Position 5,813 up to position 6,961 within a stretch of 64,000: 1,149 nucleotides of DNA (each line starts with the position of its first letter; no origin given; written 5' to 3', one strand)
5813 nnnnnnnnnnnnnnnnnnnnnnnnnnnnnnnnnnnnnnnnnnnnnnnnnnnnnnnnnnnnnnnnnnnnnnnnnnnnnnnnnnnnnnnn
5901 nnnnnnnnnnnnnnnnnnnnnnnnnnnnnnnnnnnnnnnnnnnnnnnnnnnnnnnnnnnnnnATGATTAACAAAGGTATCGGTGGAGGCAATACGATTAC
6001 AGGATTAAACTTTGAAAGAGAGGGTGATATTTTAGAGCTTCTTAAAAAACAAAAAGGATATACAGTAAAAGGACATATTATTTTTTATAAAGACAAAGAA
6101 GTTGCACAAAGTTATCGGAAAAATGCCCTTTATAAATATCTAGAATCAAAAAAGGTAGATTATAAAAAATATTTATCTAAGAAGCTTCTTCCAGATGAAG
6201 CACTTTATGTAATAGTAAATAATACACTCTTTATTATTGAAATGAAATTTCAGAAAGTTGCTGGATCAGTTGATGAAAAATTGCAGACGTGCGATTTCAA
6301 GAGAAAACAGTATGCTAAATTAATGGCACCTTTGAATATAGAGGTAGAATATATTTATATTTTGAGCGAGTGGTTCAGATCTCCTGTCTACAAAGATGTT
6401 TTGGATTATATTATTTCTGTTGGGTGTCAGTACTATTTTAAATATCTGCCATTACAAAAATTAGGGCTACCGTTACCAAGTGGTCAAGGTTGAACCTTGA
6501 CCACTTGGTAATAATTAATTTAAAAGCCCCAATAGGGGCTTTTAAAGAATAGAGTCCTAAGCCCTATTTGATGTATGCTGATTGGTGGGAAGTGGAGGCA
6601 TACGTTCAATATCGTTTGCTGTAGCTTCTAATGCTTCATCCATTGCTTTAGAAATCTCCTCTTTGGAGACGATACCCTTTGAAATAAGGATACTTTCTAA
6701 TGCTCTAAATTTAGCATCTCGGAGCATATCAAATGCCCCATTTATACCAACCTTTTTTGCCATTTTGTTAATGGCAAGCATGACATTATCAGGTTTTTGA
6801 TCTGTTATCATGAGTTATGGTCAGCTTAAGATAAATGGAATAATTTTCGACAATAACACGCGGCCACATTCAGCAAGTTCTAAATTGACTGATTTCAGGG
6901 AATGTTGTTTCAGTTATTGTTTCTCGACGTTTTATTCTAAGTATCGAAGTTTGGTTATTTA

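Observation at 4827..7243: Type II R-M operon bracketed by perfect 172-bp inverted repeats: a candidate mobile R-M unit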

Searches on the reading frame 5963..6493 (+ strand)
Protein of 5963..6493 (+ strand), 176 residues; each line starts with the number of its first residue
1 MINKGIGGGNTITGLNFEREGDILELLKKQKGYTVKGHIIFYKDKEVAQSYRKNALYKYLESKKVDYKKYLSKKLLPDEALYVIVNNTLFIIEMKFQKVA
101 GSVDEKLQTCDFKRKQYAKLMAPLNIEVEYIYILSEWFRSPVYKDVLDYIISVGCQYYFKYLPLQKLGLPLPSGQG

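Call 13: search_protein_families(library=pfam, proteins=[window:5963-6493:+], max_evalue=0.01)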
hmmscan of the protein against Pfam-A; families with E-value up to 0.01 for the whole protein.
window:5963-6493:+ (176 aa): 1 family
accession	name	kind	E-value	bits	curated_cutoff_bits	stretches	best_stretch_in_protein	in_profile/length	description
PF20472.4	PDDEXK_11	-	0.00076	19.7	23.7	1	87-107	61-81/145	PD-(D/E)XK nuclease superfamily domain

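Call 14: search_protein_families(library=ncbifam, proteins=[window:5963-6493:+], max_evalue=0.01)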
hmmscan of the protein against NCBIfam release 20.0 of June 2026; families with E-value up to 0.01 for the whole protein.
window:5963-6493:+ (176 aa): 0 families

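Call 15: search_protein_families(library=padloc, proteins=[window:5963-6493:+], max_evalue=0.01)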
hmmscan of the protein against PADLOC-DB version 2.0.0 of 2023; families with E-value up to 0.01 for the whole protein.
window:5963-6493:+ (176 aa): 0 families

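Call 19: find_encoding_contigs(protein=window:5963-6493:+, flank=6000, max_places=10)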
Protein window:5963-6493:+ (176 aa): 22 contigs read that carry it; 10 places shown.
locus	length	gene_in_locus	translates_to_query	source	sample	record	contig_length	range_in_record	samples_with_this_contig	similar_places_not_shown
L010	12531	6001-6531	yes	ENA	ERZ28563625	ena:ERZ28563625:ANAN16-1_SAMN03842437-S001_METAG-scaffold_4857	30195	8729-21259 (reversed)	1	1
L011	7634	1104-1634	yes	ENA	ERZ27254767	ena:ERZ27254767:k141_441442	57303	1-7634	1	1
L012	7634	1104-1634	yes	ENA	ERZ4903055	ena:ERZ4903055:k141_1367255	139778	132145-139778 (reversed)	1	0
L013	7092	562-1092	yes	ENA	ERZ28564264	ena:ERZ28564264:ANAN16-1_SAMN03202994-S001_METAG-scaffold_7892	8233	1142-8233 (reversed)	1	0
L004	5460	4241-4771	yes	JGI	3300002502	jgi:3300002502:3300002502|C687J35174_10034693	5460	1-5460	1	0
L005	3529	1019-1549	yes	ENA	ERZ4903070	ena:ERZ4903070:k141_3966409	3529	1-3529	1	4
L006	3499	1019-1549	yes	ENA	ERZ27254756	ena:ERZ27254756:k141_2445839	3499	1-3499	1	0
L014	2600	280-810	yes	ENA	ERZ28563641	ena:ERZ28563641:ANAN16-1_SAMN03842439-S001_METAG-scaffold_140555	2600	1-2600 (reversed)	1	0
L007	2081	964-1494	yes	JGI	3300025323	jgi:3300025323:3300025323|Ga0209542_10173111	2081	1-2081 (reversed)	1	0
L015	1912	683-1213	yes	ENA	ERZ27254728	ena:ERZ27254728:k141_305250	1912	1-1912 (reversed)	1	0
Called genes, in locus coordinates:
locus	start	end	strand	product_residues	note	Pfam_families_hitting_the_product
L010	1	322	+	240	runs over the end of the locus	PF22935:RM44_endonuclase (faint), PF14622:Ribonucleas_3_3, PF00636:Ribonuclease_3, PF00035:dsrm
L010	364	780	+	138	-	PF00886:Ribosomal_S16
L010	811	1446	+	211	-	PF01300:Sua5_yciO_yrdC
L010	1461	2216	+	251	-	PF02673:BacA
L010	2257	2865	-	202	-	PF05204:Hom_end (faint), PF14528:LAGLIDADG_3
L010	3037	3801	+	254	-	PF00142:Fer4_NifH, PF01656:CbiA, PF02374:ArsA_ATPase (faint), PF06564:CBP_BcsQ, PF07015:VirC1 (faint), PF09140:MipZ (faint), PF10609:ParA, PF13614:AAA_31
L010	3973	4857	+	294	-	PF02195:ParB_N, PF17762:HTH_ParB, PF23552:ParB_C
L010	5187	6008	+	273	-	PF01555:N6_N4_Mtase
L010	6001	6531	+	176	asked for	-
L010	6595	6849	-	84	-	-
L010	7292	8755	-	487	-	PF13328:HD_4, PF01966:HD (weak), PF04607:RelA_SpoT, PF02824:TGS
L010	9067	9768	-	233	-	-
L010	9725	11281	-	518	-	-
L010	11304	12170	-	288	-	PF02481:DNA_processg_A, PF17782:WHD_DprA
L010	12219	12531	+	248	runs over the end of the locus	PF13641:Glyco_tranf_2_3 (weak), PF00535:Glycos_transf_2, PF10111:Glyco_tranf_2_2 (weak)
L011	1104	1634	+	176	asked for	-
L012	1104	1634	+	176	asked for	-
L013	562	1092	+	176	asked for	-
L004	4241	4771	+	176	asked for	-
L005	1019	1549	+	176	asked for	-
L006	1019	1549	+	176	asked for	-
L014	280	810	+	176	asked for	-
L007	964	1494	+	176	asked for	-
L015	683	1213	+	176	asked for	-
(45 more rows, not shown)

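Call 49: find_homologous_proteins(query=window:5963-6493:+, max_evalue=0.001)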
Query window:5963-6493:+ (176 aa): 6993 proteins with E <= 0.001 among 7067 candidates; the best 120 are listed.
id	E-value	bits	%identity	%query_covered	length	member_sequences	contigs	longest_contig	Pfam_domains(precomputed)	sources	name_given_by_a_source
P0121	1.1e-110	385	100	100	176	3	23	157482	-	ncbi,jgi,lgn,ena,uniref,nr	ncbi:MAG: hypothetical protein A2735_00120 [Candidatus Yanofskybacteria bacterium RIFCSPHIGHO2_01_FU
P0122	8.6e-99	347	93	98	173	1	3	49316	-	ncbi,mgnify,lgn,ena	mgnify:CR=1 FL=1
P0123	1.8e-98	345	91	98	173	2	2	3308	-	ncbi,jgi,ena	-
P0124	2.3e-98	345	90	98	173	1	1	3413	-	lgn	-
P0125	4.8e-98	344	90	99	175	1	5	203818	-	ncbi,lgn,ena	-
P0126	7.9e-98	343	90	98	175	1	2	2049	-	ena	-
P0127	2.4e-97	342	89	98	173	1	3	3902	-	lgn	-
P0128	3.0e-97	342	90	98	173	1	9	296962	-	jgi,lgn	jgi:hypothetical protein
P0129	5.2e-97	341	90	98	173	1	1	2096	-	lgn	-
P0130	1.2e-96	340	87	98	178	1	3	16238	-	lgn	-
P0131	1.5e-96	339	88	99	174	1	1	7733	-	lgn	-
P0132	2.1e-96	339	90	98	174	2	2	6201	-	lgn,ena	-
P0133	3.7e-96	338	88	98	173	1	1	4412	-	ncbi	-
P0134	6.4e-96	337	90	98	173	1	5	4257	-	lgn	-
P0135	9.9e-96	337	90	90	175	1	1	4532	-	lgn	-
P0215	1.6e-90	320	84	98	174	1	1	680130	-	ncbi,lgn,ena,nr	ncbi:MAG: hypothetical protein LiPW30_447 [Parcubacteria group bacterium LiPW_30]|nr:MAG: hypothetic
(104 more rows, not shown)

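Call 50: search_solved_structures(query=window:5963-6493:+, max_evalue=10)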
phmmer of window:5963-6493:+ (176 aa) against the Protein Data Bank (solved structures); distinct sequences matched with E-value up to 10: 8.
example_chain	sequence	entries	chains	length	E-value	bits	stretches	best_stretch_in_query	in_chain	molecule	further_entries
4fjq_A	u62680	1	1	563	0.072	16.3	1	40-91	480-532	Amorpha-4,11-diene synthase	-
4gax_A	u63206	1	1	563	0.074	16.2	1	40-92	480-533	Amorpha-4,11-diene synthase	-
6rup_A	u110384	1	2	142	0.084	16.1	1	45-95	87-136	Single-stranded DNA-binding protein, mitochondrial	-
1s3o_A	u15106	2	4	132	0.084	16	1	45-95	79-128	Single-stranded DNA-binding protein, mitochondrial | DNA BINDING PROTEIN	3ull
2dud_A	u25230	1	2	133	0.086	16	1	45-95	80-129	Single-stranded DNA-binding protein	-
8uzt_B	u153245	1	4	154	0.12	15.6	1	45-95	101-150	Single-stranded DNA-binding protein, mitochondrial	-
8esq_7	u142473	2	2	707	0.32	14.1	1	96-162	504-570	Noc2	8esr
7kln_A1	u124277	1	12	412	4.4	10.5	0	26-124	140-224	Portal protein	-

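Call 52: find_encoding_contigs(protein=P0122, flank=4000, max_places=3)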
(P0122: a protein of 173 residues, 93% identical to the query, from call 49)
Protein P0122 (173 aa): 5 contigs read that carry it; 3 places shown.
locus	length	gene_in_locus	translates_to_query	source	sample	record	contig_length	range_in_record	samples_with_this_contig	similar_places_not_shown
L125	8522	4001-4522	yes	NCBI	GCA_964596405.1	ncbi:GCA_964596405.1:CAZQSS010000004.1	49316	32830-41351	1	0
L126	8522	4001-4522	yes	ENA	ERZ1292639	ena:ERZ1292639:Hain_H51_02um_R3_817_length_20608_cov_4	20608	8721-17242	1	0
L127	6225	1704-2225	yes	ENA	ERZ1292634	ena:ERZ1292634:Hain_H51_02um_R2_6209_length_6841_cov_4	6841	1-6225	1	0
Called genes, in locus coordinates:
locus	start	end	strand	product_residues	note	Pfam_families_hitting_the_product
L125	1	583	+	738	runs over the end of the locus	PF01138:RNase_PH, PF03725:RNase_PH_C, PF01138:RNase_PH, PF00013:KH_1, PF00575:S1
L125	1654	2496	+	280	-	PF02498:Bro-N (weak)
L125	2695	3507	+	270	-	PF01555:N6_N4_Mtase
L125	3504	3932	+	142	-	-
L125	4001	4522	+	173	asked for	-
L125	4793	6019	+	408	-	PF10592:AIPR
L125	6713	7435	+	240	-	PF01381:HTH_3, PF12844:HTH_19 (weak), PF13560:HTH_31 (weak), PF13274:SocA_Panacea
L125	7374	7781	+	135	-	-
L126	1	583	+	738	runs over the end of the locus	PF01138:RNase_PH, PF03725:RNase_PH_C, PF01138:RNase_PH, PF00013:KH_1, PF00575:S1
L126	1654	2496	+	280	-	PF02498:Bro-N (weak)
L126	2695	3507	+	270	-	PF01555:N6_N4_Mtase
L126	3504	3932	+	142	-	-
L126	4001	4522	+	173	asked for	-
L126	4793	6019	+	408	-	PF10592:AIPR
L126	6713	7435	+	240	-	PF01381:HTH_3, PF12844:HTH_19 (weak), PF13560:HTH_31 (weak), PF13274:SocA_Panacea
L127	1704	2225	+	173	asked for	-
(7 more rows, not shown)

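Call 53: find_encoding_contigs(protein=P0128, flank=4000, max_places=4)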
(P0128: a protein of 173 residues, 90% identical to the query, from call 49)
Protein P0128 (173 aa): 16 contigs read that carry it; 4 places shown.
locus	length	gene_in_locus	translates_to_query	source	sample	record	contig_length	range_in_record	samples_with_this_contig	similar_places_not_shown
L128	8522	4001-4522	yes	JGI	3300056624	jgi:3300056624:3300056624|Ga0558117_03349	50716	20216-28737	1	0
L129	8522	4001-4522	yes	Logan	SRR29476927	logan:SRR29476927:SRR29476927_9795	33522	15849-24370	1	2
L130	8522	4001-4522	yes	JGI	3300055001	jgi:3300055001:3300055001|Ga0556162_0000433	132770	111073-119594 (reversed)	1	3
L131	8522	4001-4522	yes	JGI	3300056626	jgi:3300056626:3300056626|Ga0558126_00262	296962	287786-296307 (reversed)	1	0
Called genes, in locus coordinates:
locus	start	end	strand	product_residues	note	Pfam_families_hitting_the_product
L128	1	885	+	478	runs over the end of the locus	PF01943:Polysacc_synt, PF13440:Polysacc_synt_3, PF03023:MurJ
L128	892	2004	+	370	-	PF13439:Glyco_transf_4, PF13579:Glyco_trans_4_4, PF00534:Glycos_transf_1, PF13692:Glyco_trans_1_4, PF13524:Glyco_trans_1_2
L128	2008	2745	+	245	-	PF00535:Glycos_transf_2, PF10111:Glyco_tranf_2_2, PF13641:Glyco_tranf_2_3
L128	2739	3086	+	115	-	PF03819:MazG (faint), PF12643:MazG-like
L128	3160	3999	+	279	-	PF01555:N6_N4_Mtase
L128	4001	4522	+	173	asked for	-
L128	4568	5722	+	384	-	PF03235:GmrSD_N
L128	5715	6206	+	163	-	PF18735:HEPN_RiboL-PSP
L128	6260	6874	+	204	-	-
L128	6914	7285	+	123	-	PF00472:RF-1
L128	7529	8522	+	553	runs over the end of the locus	PF05970:PIF1, PF13245:AAA_19, PF13401:AAA_22 (weak), PF13604:AAA_30, PF21530:Pif1_2B_dom (weak)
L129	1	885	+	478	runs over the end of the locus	PF01943:Polysacc_synt, PF13440:Polysacc_synt_3, PF03023:MurJ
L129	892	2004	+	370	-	PF13439:Glyco_transf_4, PF13579:Glyco_trans_4_4, PF00534:Glycos_transf_1, PF13692:Glyco_trans_1_4, PF13524:Glyco_trans_1_2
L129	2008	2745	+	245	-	PF00535:Glycos_transf_2, PF10111:Glyco_tranf_2_2, PF13641:Glyco_tranf_2_3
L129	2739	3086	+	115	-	PF03819:MazG (faint), PF12643:MazG-like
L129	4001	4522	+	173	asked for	-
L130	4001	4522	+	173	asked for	-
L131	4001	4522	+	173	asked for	-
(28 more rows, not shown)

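Call 54: find_encoding_contigs(protein=P0215, flank=4000, max_places=2)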
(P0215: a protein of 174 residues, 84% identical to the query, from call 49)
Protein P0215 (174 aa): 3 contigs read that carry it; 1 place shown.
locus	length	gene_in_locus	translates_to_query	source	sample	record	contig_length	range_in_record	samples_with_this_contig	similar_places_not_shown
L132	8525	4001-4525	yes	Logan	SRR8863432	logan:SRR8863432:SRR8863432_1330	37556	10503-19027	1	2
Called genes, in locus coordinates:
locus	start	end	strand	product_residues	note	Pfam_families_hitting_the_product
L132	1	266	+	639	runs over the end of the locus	PF21722:Gly_rich_2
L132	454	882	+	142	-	-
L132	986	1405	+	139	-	-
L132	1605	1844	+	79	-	-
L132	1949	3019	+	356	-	PF03215:Rad17 (weak), PF05496:RuvB_N, PF06068:TIP49 (faint), PF13177:DNA_pol3_delta2 (weak), PF00004:AAA, PF13173:AAA_14 (faint), PF13401:AAA_22 (faint), PF13177:DNA_pol3_delta2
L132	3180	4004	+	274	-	PF01555:N6_N4_Mtase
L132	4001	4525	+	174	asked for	-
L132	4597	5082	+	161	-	-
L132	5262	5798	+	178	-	PF01327:Pep_deformylase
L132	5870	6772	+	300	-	-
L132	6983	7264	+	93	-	-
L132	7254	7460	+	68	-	-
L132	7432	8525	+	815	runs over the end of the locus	PF02463:SMC_N, PF13304:AAA_21 (faint)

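Call 64: predict_structure(alignment_id=A3)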
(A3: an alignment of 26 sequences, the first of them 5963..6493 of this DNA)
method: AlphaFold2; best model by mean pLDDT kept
length: 176 residues; sequences in the alignment: 26
mean_pLDDT: 60.2   pTM: 0.57
mean pLDDT of the five models: 60.2, 58.6, 58.4, 57.9, 43.4
residues with pLDDT >= 90: 0; 70-90: 75; 50-70: 40; < 50: 61
segments of 3 or more residues with pLDDT < 50: 1-21, 136-140, 142-176
pLDDT, mean of each block of 10 residues (from residue 1): 25 32 59 74 72 81 84 67 74 64 68 85 84 55 44 37 34 35
secondary structure, 60 per line:
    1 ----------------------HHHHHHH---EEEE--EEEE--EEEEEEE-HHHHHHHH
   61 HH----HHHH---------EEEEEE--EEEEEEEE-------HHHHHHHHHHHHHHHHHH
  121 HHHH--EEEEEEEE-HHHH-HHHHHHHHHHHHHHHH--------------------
elements in order: H23-29 E33-36 E39-42 E45-51 H53-62 H67-70 E80-85 E88-95 H103-124 E127-134 H136-139 H141-156

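Call 76: find_related_loci(query=window:5963-6493:+, collection=viral_contigs, flank=4000)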
Query window:5963-6493:+ (176 aa) in viral_contigs; peptide patterns used: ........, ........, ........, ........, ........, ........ (x = any residue, [..] = any of these).
30 stretches matched a pattern; 2 encode a relative of the query (tblastn E <= 1e-3); 2 distinct loci.
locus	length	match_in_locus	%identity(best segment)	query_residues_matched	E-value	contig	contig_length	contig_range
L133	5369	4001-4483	63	15-175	5e-68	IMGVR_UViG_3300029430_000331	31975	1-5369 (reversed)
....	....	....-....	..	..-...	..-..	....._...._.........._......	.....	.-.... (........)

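Call 93: search_solved_structures(query=A3, max_evalue=10)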
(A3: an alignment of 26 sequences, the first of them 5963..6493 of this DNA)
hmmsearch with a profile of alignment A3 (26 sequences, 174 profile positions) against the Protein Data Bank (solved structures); distinct sequences matched with E-value up to 10: 3.
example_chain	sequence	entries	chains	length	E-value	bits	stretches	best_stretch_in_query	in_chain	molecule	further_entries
1s3o_A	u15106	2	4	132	0.73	13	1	44-92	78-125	Single-stranded DNA-binding protein, mitochondrial | DNA BINDING PROTEIN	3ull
2dud_A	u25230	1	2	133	0.74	13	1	44-92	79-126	Single-stranded DNA-binding protein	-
6rup_A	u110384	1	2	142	0.8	12.9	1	45-92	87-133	Single-stranded DNA-binding protein, mitochondrial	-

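Call 95: fold_search(model_id=the predicted structure, library=pdb)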
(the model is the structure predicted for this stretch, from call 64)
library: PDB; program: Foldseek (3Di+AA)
matches with E <= 10: 727; with E <= 0.001: 0
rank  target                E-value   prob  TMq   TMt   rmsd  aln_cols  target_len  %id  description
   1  4i1t                  1.4e-02  0.99  0.30  0.31   4.9        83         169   20  Crystal structure of the cap-snatching endonuclease from Pichinde virus (released 2014-02-26)
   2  5lts_A                2.3e-02  0.87  0.29  0.27  17.0       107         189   17  Crystal structure of Lymphocytic choriomeningitis mammarenavirus endonuclease Mutant D118A (released 2017-09-13)
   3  3jsb_A                3.0e-02  0.95  0.29  0.29   7.6        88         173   18  Crystal structure of the N-terminal domain of the Lymphocytic Choriomeningitis Virus L protein (released 2010-09-15)
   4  5ltn_A                3.4e-02  0.84  0.28  0.27  15.8       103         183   19  Crystal structure of Lymphocytic choriomeningitis mammarenavirus endonuclease complexed with DPBA (released 2017-09-13)
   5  5t2t_A                3.4e-02  0.77  0.27  0.25  17.5       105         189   18  Crystal structure of Lymphocytic choriomeningitis mammarenavirus endonuclease bound to compound L742001 (released 2017-09-13)
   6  5lts_B                3.7e-02  0.77  0.29  0.26  17.0       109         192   17  Crystal structure of Lymphocytic choriomeningitis mammarenavirus endonuclease Mutant D118A (released 2017-09-13)
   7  7ela_A                4.2e-02  0.69  0.26  0.04  16.3       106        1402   13  Structure of Lassa virus polymerase in complex with 3'-vRNA and Z mutant (F36A) (released 2021-05-05)
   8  5izh_A                4.8e-02  0.91  0.27  0.28   6.8        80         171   15  Lassa virus L protein cap-snatching endonuclease. apo form (released 2016-06-29)
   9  6z6g_A                5.4e-02  0.97  0.25  0.02   2.4        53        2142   26  Cryo-EM structure of La Crosse virus polymerase at pre-initiation stage (released 2020-07-29)
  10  6z8k_A                5.8e-02  0.96  0.33  0.03   3.7        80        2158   24  La Crosse virus polymerase at elongation mimicking stage (released 2020-07-29)
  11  7ojn_L                5.8e-02  0.90  0.27  0.03   8.6        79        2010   11  Lassa virus L protein in an elongation conformation [ELONGATION] (released 2021-12-01)
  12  5t2t_B                5.8e-02  0.66  0.27  0.24  16.9       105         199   18  Crystal structure of Lymphocytic choriomeningitis mammarenavirus endonuclease bound to compound L742001 (released 2017-09-13)
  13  7orl_A                5.8e-02  0.63  0.26  0.02  16.0       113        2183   20  La Crosse virus polymerase at transcription initiation stage (released 2022-02-16)
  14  7orj_A                7.0e-02  0.97  0.25  0.02   2.2        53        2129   26  La Crosse virus polymerase at transcription capped RNA cleavage stage (released 2022-02-16)
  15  5j1p                  7.0e-02  0.95  0.31  0.32   4.2        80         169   16  Lassa virus L protein cap-snatching endonuclease. Bound to two manganese ions (released 2016-06-29)
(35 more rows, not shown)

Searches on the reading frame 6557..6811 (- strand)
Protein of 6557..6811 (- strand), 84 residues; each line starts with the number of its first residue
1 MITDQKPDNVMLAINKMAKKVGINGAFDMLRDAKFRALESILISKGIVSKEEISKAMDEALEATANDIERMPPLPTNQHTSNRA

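Call 13: search_protein_families(library=pfam, proteins=[window:6557-6811:-], max_evalue=0.01)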
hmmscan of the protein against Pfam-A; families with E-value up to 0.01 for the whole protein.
window:6557-6811:- (84 aa): 0 families

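Call 14: search_protein_families(library=ncbifam, proteins=[window:6557-6811:-], max_evalue=0.01)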
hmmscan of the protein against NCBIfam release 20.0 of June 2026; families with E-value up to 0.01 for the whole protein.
window:6557-6811:- (84 aa): 1 family
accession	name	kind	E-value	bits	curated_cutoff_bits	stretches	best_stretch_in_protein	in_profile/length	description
NF045864.1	glide_MMOB1640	exception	0.0092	15.5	100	0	8-40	84-116/192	MMOB1640 family gliding machinery internal complex protein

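Call 15: search_protein_families(library=padloc, proteins=[window:6557-6811:-], max_evalue=0.01)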
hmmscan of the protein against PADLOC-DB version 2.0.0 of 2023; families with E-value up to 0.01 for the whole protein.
window:6557-6811:- (84 aa): 0 families

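Call 57: find_homologous_proteins(query=window:6557-6811:-, max_evalue=0.001)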
Query window:6557-6811:- (84 aa): 2 proteins with E <= 0.001 among 2 candidates.
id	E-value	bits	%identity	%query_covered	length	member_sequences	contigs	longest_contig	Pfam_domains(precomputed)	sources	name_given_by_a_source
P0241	7.5e-46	171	100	100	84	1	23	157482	-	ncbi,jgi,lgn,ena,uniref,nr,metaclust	ncbi:MAG: hypothetical protein A2735_00125 [Candidatus Yanofskybacteria bacterium RIFCSPHIGHO2_01_FU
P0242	2.9e-38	147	87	100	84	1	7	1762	-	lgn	-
